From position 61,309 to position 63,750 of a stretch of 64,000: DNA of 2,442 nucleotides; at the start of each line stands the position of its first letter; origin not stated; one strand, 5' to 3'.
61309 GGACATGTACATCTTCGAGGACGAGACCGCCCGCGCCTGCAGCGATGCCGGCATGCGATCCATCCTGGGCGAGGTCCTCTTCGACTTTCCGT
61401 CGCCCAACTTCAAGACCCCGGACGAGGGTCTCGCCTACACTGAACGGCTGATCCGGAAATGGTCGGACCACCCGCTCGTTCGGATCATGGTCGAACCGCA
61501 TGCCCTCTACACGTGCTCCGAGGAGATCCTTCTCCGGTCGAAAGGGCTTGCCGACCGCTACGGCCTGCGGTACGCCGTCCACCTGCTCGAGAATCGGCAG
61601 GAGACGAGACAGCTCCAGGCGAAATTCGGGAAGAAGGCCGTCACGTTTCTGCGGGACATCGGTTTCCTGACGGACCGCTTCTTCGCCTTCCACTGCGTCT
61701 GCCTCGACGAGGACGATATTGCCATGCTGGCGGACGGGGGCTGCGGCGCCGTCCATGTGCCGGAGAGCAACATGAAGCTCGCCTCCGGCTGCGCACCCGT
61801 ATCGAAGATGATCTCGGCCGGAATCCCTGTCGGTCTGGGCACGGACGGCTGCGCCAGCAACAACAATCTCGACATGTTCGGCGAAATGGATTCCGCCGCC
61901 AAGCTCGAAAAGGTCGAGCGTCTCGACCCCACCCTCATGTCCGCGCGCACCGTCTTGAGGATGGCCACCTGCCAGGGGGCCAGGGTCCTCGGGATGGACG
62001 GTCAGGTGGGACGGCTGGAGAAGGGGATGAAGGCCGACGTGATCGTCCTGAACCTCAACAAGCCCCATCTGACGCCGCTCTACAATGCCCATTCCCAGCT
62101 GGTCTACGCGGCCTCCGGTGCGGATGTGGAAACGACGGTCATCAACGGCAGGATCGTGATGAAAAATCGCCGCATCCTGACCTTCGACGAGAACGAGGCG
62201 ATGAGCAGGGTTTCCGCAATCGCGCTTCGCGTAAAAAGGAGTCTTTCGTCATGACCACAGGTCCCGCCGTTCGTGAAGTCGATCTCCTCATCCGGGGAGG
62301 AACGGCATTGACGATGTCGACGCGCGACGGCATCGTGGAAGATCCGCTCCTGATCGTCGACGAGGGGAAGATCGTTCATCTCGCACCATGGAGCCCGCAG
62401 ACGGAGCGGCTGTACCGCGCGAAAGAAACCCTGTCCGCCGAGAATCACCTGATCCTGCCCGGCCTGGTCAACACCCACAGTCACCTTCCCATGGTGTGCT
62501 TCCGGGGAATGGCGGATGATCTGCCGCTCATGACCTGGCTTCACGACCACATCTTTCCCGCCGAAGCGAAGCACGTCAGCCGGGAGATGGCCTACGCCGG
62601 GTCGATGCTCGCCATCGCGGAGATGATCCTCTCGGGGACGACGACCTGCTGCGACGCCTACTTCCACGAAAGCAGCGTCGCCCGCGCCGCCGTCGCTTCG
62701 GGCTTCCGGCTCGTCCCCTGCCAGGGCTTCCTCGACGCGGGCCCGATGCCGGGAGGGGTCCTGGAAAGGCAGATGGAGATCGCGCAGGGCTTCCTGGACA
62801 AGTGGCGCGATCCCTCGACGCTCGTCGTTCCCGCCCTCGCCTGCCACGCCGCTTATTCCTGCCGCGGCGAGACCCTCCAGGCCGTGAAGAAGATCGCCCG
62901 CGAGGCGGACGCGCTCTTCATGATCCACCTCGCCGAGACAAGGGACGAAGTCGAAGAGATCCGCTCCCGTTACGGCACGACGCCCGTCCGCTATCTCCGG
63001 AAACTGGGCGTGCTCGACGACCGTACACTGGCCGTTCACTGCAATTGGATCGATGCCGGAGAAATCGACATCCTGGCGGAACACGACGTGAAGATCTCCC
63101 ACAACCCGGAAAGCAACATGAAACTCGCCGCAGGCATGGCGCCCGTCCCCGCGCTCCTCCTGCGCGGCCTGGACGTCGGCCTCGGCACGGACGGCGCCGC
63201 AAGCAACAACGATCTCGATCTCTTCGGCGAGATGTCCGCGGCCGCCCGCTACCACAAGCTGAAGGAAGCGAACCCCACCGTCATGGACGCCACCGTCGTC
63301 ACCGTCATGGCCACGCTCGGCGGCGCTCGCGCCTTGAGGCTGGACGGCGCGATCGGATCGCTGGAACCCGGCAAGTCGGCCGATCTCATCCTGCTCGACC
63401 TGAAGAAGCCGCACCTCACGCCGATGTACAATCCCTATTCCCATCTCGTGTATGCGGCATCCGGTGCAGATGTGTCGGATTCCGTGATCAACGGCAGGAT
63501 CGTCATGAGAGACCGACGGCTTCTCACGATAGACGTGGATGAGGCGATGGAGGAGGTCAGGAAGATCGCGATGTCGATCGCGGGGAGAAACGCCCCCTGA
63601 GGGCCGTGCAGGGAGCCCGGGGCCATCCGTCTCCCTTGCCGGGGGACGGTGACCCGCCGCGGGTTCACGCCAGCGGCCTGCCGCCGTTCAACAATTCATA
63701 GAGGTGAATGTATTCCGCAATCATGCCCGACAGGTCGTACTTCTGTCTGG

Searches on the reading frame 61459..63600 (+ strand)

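Call 69: search_protein_families(library=pfam, proteins=[window:61459-63600:+], max_evalue=0.00001)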
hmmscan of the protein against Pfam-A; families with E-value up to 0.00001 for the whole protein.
window:61459-63600:+ (713 aa): 2 families
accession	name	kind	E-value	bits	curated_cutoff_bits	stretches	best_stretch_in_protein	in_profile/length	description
PF01979.26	Amidohydro_1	-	1.8e-66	225.2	25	1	332-682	2-345/345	Amidohydrolase family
PF07969.17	Amidohydro_3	-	4.3e-10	40.1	29.7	1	469-682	260-471/472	Amidohydrolase family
